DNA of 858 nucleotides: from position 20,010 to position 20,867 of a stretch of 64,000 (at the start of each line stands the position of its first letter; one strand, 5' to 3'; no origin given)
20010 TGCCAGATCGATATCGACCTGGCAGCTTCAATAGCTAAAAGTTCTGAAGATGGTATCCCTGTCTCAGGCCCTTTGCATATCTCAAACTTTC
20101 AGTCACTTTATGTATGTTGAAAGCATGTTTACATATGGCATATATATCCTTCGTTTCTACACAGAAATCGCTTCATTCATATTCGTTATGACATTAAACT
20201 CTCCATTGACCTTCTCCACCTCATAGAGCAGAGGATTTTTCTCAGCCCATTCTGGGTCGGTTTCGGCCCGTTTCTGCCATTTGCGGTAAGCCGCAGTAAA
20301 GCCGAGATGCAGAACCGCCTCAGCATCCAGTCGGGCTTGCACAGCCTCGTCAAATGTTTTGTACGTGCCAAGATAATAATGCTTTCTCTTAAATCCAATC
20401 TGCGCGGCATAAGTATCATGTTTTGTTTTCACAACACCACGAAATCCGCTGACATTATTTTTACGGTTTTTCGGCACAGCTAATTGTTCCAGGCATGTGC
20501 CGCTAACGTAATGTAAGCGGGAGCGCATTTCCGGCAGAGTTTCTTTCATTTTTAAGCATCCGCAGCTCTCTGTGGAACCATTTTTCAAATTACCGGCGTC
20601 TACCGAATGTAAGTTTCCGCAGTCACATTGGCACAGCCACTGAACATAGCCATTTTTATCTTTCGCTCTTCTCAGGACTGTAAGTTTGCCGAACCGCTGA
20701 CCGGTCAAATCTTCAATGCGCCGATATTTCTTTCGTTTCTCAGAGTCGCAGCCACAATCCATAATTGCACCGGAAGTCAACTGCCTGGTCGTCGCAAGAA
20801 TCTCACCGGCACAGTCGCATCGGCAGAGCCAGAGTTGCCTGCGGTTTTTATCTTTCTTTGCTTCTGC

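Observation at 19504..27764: Possible integrated module: inverton, Cys/His-repeat adhesin, and two AP2/Zn-ribbon DNA-binding proteins on one strand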

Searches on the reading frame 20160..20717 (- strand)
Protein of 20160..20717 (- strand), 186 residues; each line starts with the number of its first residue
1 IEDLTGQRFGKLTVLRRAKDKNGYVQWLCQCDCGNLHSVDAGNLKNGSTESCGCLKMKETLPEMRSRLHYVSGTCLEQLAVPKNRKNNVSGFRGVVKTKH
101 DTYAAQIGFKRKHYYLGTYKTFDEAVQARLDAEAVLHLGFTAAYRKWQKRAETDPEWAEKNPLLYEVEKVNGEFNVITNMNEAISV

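Call 21: find_related_loci(query=A1, collection=genome_contigs, flank=10000)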
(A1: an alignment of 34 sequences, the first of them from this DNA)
Query A1 (186 aa) in genome_contigs; peptide patterns used: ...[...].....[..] (x = any residue, [..] = any of these).
599 stretches matched a pattern (row limit reached: there are more); 566 encode a relative of the query (tblastn E <= 1e-3); the best 80 are kept; 78 distinct loci.
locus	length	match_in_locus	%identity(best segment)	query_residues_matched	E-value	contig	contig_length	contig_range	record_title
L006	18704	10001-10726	52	1-180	5e-58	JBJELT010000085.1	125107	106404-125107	MAG: Oliverpabstia sp. isolate SARD16_bin.044 NODE_28_length_125107_cov_24.442360, whole genome shotgun sequence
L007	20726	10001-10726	52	2-180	2e-57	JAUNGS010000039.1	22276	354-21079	MAG: Eubacterium sp. isolate S27M_St_31 NODE_1160_length_22276_cov_9.314477, whole genome shotgun sequence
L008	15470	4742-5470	51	1-181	3e-56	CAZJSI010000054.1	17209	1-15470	MAG TPA_asm: uncultured Eubacterium sp. isolate SRP222994_co1_370 genome assembly, contig: NODE_6864_length_17209_cov_6.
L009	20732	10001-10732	48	1-182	5e-56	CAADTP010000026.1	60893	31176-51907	MAG TPA_asm: Lachnospiraceae bacterium, isolate HGM12008, WGS project CAADTP010000000 data, contig: ERS235547_23_k99_510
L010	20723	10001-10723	49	2-179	9e-56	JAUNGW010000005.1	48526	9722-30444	MAG: Eubacteriales bacterium isolate S27M_St_44_sub NODE_371_length_48526_cov_9.298921, whole genome shotgun sequence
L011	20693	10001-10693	52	3-172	3e-55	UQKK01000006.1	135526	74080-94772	uncultured Ruminococcus sp. isolate UMGS362 genome assembly, contig: NODE_64_length_135526_cov_11.734401, whole genome s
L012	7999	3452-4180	50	2-179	4e-55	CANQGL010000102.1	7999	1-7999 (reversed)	MAG: uncultured Lachnospiraceae bacterium isolate Lapin-028__bin15 genome assembly, contig: Lapin-028__NODE_10076_length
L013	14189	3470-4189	49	2-180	5e-55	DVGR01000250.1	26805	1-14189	MAG TPA_asm: Candidatus Choladousia intestinigallinarum isolate ChiBcec11-13528 ChiBcec11__C213438_L26805_SRR6323233, wh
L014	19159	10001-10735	49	3-184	3e-54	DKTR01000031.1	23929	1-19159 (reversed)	MAG TPA_asm: Lachnospiraceae bacterium UBA7225 UBA7225_contig_14595, whole genome shotgun sequence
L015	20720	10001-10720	48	2-178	1e-54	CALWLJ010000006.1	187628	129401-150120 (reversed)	MAG: uncultured Mediterraneibacter sp. isolate BRZ_HT__bin23 genome assembly, contig: BRZ_HT__NODE_114_length_187628_cov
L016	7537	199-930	52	1-179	2e-53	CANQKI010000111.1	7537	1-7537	MAG: uncultured Clostridia bacterium isolate Lapin-026__bin27 genome assembly, contig: Lapin-026__NODE_12732_length_7537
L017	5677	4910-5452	46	3-182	2e-52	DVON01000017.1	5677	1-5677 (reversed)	MAG TPA_asm: Candidatus Pullilachnospira stercoravium isolate ChiBcec2-4451 ChiBcec2__C5705_L5677_SRR6323107, whole geno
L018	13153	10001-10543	46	3-182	9e-52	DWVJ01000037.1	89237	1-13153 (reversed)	MAG TPA_asm: Candidatus Ruminococcus avistercoris isolate CHK186-6582 CHK186__C236338_L89237_SAMEA5754830, whole genome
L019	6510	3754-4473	50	2-176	3e-51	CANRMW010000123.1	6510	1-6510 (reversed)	MAG: uncultured Clostridia bacterium isolate Lapin-021__bin58 genome assembly, contig: Lapin-021__NODE_14153_length_6510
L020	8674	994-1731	46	2-184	3e-51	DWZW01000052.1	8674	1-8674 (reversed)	MAG TPA_asm: Candidatus Dorea stercoravium isolate ChiSjej1B19-6982 ChiSjej1B19M5__C44996_L8674_SAMN08009937, whole geno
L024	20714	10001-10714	48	2-176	2e-50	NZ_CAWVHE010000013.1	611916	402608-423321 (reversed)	MAG: uncultured Merdimonas sp. isolate metabat2_6737_HOM_CTRL_metaflye.658 MAG contig_18445, whole genome shotgun sequen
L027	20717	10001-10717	48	2-177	5e-50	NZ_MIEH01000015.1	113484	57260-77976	Merdimonas faecis strain BR31 BR31_L001_R1_001_(paired)_contig_15, whole genome shotgun sequence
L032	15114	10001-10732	46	2-181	1e-48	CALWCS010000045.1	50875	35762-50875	MAG: uncultured Lachnospiraceae bacterium isolate E0_FAY__bin155 genome assembly, contig: E0_FAY__k127_1971634, whole ge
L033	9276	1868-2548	49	1-163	1e-48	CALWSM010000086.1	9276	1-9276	MAG: uncultured Blautia sp. isolate BRZ_SB__bin102 genome assembly, contig: BRZ_SB__NODE_12839_length_9276_cov_6.726601,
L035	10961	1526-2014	49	2-163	1e-48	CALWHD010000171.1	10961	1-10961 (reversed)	MAG: uncultured Blautia sp. isolate E15__bin268 genome assembly, contig: E15__k127_4181363, whole genome shotgun sequenc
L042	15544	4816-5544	49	2-179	4e-48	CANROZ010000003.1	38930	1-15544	MAG: uncultured Oscillospiraceae bacterium isolate Lapin-019__bin18 genome assembly, contig: Lapin-019__NODE_558_length_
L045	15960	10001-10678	49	2-163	1e-47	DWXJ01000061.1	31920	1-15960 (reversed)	MAG TPA_asm: Candidatus Dorea faecigallinarum isolate ChiHjej12B11-29902 ChiHjej12B11M5__C227815_L31920_SAMN08009878, wh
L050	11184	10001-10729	44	2-186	2e-47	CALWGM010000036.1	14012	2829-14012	MAG: uncultured Lachnospiraceae bacterium isolate E01__bin135 genome assembly, contig: E01__k127_515210, whole genome sh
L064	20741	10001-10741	44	1-182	5e-45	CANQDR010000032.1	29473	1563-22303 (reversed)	MAG: uncultured Clostridia bacterium isolate Lapin-003-2__bin25 genome assembly, contig: Lapin-003-2__NODE_1503_length_2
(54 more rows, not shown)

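Call 38: search_protein_families(library=pfam, proteins=[L008:5617-7560:+, L008:7557-8198:+, L008:10633-12012:+, L035:2059-3456:+, L035:3395-4936:+, L035:4933-6090:+, L035:242-1096:+, L033:2585-3709:+, L033:3725-5356:+, L042:5700-6887:+], max_evalue=0.0001)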
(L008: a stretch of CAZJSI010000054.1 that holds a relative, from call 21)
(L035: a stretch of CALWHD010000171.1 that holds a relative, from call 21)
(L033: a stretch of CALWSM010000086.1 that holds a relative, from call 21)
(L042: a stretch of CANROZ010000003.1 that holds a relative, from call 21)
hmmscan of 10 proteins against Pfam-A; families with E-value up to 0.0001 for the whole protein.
L008:5617-7560:+ (647 aa): 7 families
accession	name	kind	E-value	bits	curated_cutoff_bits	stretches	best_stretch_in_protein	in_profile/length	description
PF02719.21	Polysacc_synt_2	-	1.5e-122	408.8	20.2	1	299-577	1-288/293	Polysaccharide biosynthesis protein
PF01370.27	Epimerase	-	5.2e-26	92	20.9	1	299-506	1-223/240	NAD dependent epimerase/dehydratase family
PF16363.11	GDP_Man_Dehyd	-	1.8e-16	60.9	27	1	300-462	1-183/332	GDP-mannose 4,6 dehydratase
PF04321.23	RmlD_sub_bind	-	1e-15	58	27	1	299-485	3-175/287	RmlD substrate binding domain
PF13727.12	CoA_binding_3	-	8e-12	46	25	1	84-250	23-175/175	CoA-binding domain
PF01073.25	3Beta_HSD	-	9.5e-09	35.1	22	1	300-428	1-122/280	3-beta hydroxysteroid dehydrogenase/isomerase family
PF00106.31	adh_short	-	1.9e-05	24.7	26.6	1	297-371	1-72/195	short chain dehydrogenase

L008:7557-8198:+ (213 aa): 1 family
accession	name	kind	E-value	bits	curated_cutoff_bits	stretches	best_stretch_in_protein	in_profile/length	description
PF02397.22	Bac_transf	-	2.3e-59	200.4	27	1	13-190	1-177/179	Bacterial sugar transferase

L008:10633-12012:+ (459 aa): 6 families
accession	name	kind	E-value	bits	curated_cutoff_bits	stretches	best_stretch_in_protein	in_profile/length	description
PF13614.12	AAA_31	-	2.7e-13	50.7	27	1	287-414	14-145/177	AAA domain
PF10609.15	ParA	-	1e-12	48.5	27.1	1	274-446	3-173/246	NUBPL iron-transfer P-loop NTPase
PF01656.29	CbiA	-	1e-09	38.8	25.4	1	280-449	4-84/125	CobQ/CobB/MinD/ParA nucleotide binding domain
PF02706.20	Wzz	-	1.2e-07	32.4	25.5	1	10-95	1-88/91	Chain length determinant protein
PF09140.17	MipZ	-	1.9e-05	24.6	20.7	1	286-395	12-109/262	ATPase MipZ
PF00142.24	Fer4_NifH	-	2.6e-05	24.3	25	0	287-354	12-81/271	4Fe-4S iron sulfur cluster binding proteins, NifH/frxC family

L035:2059-3456:+ (465 aa): 1 family
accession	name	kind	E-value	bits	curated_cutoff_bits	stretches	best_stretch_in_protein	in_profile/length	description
PF03816.19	LytR_cpsA_psr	-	4.6e-40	137.6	24.6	1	230-374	1-149/150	LytR_cpsA_psr family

L035:3395-4936:+ (513 aa): 1 family
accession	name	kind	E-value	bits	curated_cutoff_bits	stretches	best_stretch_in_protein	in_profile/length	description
PF02397.22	Bac_transf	-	1.9e-61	207.2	27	1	305-506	1-178/179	Bacterial sugar transferase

L035:4933-6090:+ (385 aa): 7 families
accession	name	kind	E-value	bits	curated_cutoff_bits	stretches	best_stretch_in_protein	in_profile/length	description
PF00534.26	Glycos_transf_1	-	2.3e-32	112.3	26.4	1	199-353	13-169/172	Glycosyl transferases group 1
PF13692.12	Glyco_trans_1_4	-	3.5e-27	95.9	27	1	202-341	2-141/142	Glycosyl transferases group 1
PF13439.12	Glyco_transf_4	-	4.5e-25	89.1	28.5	1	22-183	2-167/170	Glycosyltransferase Family 4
PF13579.12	Glyco_trans_4_4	-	5.7e-16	59.7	29.7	1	22-181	1-158/158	Glycosyl transferase 4-like domain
PF20706.3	GT4-conflict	-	3.4e-11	43.2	26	1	20-309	10-312/385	Family 4 Glycosyltransferase in conflict systems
PF09314.17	DUF1972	-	8.1e-09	35.8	25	1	113-175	118-178/186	Domain of unknown function (DUF1972)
PF13524.12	Glyco_trans_1_2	-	5.8e-06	26.7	25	1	223-371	6-143/144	Glycosyl transferase-like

L035:242-1096:+ (284 aa): 3 families
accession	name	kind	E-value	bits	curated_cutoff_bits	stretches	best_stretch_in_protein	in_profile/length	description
PF00589.27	Phage_integrase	-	1.1e-25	90.9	27.1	1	107-266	1-167/172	Phage integrase family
PF13102.12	Phage_int_SAM_5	-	8.7e-06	26.5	22.3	1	8-59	46-97/98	Phage integrase SAM-like domain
PF02899.23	Phage_int_SAM_1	-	4.7e-05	24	22.3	1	13-81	1-75/83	Phage integrase, N-terminal SAM-like domain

L033:2585-3709:+ (374 aa): 1 family
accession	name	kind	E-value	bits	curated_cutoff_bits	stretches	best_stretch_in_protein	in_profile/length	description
PF04230.19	PS_pyruv_trans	-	9.7e-32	111.4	25.3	1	14-310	1-279/280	Polysaccharide pyruvyl transferase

L033:3725-5356:+ (543 aa): 3 families
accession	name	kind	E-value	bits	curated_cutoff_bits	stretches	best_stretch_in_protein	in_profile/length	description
PF08942.16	DUF1919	-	4e-64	216.2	25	1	337-529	5-196/196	Domain of unknown function (DUF1919)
PF00535.33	Glycos_transf_2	-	8.5e-27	94.6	23.3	1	11-179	1-165/168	Glycosyl transferase family 2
PF13641.12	Glyco_tranf_2_3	-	1.9e-07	31.8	27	1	10-125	3-119/230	Glycosyltransferase like family 2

L042:5700-6887:+ (395 aa): 1 family
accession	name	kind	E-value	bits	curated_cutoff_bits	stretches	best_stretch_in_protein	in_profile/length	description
PF04464.20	Glyphos_transf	-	1.8e-69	234.9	22.1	1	25-385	4-366/367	CDP-Glycerol:Poly(glycerophosphate) glycerophosphotransferase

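Call 44: search_protein_families(library=pfam, proteins=[L009:8149-8922:+, L064:5036-6202:+, L064:6296-9583:+, L032:7000-9747:+, L024:10624-13623:+, L050:7651-8490:+, L027:3556-6396:+, L009:4301-6103:+], max_evalue=0.05)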
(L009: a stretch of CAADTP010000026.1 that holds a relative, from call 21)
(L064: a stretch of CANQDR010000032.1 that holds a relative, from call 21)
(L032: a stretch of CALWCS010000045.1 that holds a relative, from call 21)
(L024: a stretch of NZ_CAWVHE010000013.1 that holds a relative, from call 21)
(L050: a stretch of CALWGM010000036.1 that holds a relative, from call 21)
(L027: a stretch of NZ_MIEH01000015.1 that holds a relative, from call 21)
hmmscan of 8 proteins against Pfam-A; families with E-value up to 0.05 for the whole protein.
L009:8149-8922:+ (257 aa): 1 family
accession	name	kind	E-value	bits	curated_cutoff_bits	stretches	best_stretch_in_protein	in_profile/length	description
PF04203.18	Sortase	-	1.7e-07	31.5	26.6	1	81-249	1-123/125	Sortase domain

L064:5036-6202:+ (388 aa): 2 families
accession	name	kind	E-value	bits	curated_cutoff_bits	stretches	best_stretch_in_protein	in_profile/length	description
PF00092.34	VWA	-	0.00029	21.5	23.8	1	144-243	1-76/174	von Willebrand factor type A domain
PF13519.12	VWA_2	-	0.003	18.6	27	1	145-222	1-56/107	von Willebrand factor type A domain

L064:6296-9583:+ (1095 aa): 0 families

L032:7000-9747:+ (915 aa): 9 families
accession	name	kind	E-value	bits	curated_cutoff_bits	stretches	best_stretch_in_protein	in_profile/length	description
PF13306.12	LRR_5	-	9.4e-72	239.3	27.7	4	305-406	15-113/127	BspA type Leucine rich repeat region (6 copies)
PF21910.2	GH85_C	-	3.5e-15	56.6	27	2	637-686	8-55/95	GH85 endohexosaminidases, C-terminal domain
PF00041.27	fn3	-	1.3e-13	51.4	25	2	731-805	3-71/84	Fibronectin type III domain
PF13855.12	LRR_8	-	9.9e-11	41.7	27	0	263-303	11-52/61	Leucine rich repeat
PF02368.24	Big_2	-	7.3e-09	35.9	22.8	1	445-513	4-70/79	Bacterial Ig-like domain (group 2)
PF09134.16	Invasin_D3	-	0.0028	18.6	33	1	446-529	5-86/98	Invasin, domain 3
PF18861.7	PTP_tm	-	0.0041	17.8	26.3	0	778-807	74-103/126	TM proximal of protein tyrosine phosphatase, receptor type J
PF16656.11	Pur_ac_phosph_N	-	0.021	15.8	30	1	732-802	2-80/93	Purple acid Phosphatase, N-terminal domain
PF22359.2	Big-like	-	0.024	15.3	27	0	487-510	11-34/48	Bacterial Ig-like domain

L024:10624-13623:+ (1000 aa): 3 families
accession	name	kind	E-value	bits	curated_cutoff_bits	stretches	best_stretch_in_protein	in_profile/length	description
PF17802.7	SpaA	-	9.8e-26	90.2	23.1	2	690-771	3-82/91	Prealbumin-like fold domain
PF17210.9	SdrD_B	-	0.002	18.8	29.7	1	696-755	15-71/112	SdrD B-like domain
PF21209.4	Bac_rhamnosid-like_N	-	0.0049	16.8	27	1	622-696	77-154/209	Alpha-rhamnosidase-like, bacteroidetes, N-terminal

L050:7651-8490:+ (279 aa): 1 family
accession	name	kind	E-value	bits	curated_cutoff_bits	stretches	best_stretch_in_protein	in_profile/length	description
PF04203.18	Sortase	-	1.7e-25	89.6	26.6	1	101-226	1-125/125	Sortase domain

L027:3556-6396:+ (946 aa): 3 families
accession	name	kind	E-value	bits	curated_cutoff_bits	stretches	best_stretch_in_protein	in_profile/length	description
PF24547.1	DUF7601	-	6.6e-16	59.4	27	1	797-891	2-106/116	Domain of unknown function (DUF7601)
PF19407.5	DUF5979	-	0.00084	20.4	25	1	811-907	18-102/104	Domain of unknown function (DUF5979)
PF09479.16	Flg_new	-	0.0014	19.2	27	1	619-672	9-56/65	Listeria-Bacteroides repeat domain (List_Bact_rpt)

L009:4301-6103:+ (600 aa): 4 families
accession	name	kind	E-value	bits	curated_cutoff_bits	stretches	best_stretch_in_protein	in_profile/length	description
PF24547.1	DUF7601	-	2e-13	51.4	27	1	445-562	3-116/116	Domain of unknown function (DUF7601)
PF19407.5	DUF5979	-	1.4e-06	29.3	25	1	446-561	2-102/104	Domain of unknown function (DUF5979)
PF00746.26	Gram_pos_anchor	-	9.6e-05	22.7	20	1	559-598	3-40/43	LPXTG cell wall anchor motif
PF24504.1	Rod_N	-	0.042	13.7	27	0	463-564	3-99/250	Rod, N-terminal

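Call 62: find_related_loci(query=A1, collection=viral_contigs, flank=6000)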
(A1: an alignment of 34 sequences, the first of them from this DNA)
Query A1 (186 aa) in viral_contigs; peptide patterns used: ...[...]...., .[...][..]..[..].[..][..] (x = any residue, [..] = any of these).
600 stretches matched a pattern (row limit reached: there are more); 583 encode a relative of the query (tblastn E <= 1e-3); the best 80 are kept; 80 distinct loci.
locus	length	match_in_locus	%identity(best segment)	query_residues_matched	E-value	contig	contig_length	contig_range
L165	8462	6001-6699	38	3-173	4e-32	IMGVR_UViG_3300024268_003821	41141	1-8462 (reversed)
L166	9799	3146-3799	40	2-144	5e-28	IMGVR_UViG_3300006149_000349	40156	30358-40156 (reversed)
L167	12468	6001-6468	36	1-149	8e-26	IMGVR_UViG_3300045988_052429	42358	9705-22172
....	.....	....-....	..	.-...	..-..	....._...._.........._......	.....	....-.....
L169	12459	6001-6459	37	1-146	9e-24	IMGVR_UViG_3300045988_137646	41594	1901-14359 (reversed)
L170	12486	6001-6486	37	2-161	2e-23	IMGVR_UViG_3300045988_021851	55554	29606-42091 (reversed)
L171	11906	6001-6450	37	3-149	9e-23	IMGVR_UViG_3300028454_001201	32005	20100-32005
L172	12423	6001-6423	37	2-146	8e-22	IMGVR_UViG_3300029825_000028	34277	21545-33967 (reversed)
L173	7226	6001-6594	38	3-146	8e-21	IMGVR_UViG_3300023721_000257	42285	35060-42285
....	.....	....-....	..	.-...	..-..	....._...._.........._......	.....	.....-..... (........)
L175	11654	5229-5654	37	3-135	4e-20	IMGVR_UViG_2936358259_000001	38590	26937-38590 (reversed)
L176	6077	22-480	37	4-145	7e-20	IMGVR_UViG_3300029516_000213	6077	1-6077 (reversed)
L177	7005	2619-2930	41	3-96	7e-20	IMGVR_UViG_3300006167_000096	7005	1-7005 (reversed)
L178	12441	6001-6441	36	3-133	5e-19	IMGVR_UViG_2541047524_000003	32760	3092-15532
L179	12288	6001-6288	44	3-95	3e-18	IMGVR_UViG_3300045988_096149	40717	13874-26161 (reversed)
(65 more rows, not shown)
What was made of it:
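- Distant relatives occur in viral contigs (call 62). Viral relatives are at most 40% identical (call 62).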
